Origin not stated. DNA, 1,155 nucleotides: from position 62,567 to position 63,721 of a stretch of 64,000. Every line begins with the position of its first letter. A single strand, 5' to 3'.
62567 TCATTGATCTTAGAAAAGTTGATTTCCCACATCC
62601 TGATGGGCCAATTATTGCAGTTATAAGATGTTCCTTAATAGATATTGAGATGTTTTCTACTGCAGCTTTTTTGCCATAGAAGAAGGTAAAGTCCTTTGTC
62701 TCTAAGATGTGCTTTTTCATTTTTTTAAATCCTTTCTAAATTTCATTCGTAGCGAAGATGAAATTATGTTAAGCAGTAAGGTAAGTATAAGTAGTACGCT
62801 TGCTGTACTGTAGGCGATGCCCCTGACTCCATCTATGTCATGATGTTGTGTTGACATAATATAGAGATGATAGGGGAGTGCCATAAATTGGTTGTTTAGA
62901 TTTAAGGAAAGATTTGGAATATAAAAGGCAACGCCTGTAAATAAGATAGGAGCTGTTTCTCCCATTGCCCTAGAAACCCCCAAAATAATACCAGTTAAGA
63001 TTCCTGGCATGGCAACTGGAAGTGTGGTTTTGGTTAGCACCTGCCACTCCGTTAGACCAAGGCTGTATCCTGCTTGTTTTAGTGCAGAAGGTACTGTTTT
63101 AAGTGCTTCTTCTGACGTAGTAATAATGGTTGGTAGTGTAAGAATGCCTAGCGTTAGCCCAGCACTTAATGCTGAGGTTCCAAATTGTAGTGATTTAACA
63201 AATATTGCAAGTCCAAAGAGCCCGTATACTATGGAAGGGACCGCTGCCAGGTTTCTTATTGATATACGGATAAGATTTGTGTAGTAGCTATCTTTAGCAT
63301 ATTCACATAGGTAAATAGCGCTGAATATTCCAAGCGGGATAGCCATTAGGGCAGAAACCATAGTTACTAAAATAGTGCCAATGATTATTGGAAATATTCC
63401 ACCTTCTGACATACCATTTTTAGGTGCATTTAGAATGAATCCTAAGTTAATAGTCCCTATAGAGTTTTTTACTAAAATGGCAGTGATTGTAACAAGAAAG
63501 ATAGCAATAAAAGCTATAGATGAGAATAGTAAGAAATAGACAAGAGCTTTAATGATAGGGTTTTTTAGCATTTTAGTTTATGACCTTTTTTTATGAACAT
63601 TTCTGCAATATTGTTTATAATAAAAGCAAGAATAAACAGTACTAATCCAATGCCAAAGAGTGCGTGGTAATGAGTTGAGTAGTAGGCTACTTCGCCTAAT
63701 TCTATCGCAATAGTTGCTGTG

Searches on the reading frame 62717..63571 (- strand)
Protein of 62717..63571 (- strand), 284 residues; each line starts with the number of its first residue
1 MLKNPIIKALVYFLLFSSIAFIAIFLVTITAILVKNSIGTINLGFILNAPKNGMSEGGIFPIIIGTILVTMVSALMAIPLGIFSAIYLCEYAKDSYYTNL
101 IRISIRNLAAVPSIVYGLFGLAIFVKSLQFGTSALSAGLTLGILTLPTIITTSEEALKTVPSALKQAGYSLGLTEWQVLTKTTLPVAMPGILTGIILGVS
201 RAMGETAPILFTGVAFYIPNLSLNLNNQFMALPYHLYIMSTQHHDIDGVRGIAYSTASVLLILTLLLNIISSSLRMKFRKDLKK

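Call 58: find_encoding_contigs(protein=window:62717-63571:-, flank=10000, max_places=1)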
Protein window:62717-63571:- (284 aa): 4 contigs read that carry it; 1 place shown.
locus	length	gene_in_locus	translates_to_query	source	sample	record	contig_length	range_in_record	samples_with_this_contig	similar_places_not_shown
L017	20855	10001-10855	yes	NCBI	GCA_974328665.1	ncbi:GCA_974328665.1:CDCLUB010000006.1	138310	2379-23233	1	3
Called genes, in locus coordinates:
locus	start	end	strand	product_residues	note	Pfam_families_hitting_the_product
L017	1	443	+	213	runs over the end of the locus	PF00834:Ribul_P_3_epim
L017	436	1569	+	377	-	PF00383:dCMP_cyt_deam_1, PF14437:MafB19-deam, PF01872:RibD_C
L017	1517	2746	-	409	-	-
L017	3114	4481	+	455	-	PF03448:MgtE_N, PF00571:CBS, PF01769:MgtE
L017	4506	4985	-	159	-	PF01451:LMWPc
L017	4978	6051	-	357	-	PF01758:SBF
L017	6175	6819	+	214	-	PF06055:ExoD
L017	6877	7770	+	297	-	PF21088:MS_channel_1st (weak), PF00924:MS_channel_2nd, PF21082:MS_channel_3rd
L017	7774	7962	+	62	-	PF18893:DUF5652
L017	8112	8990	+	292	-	PF12849:PBP_like_2, PF12727:PBP_like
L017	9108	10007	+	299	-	PF00528:BPD_transp_1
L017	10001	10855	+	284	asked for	PF00528:BPD_transp_1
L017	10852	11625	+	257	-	PF20703:nSTAND1 (weak), PF02463:SMC_N, PF00005:ABC_tran, PF13304:AAA_21 (weak)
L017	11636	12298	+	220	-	PF01895:PhoU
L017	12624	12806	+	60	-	PF06189:5-nucleotidase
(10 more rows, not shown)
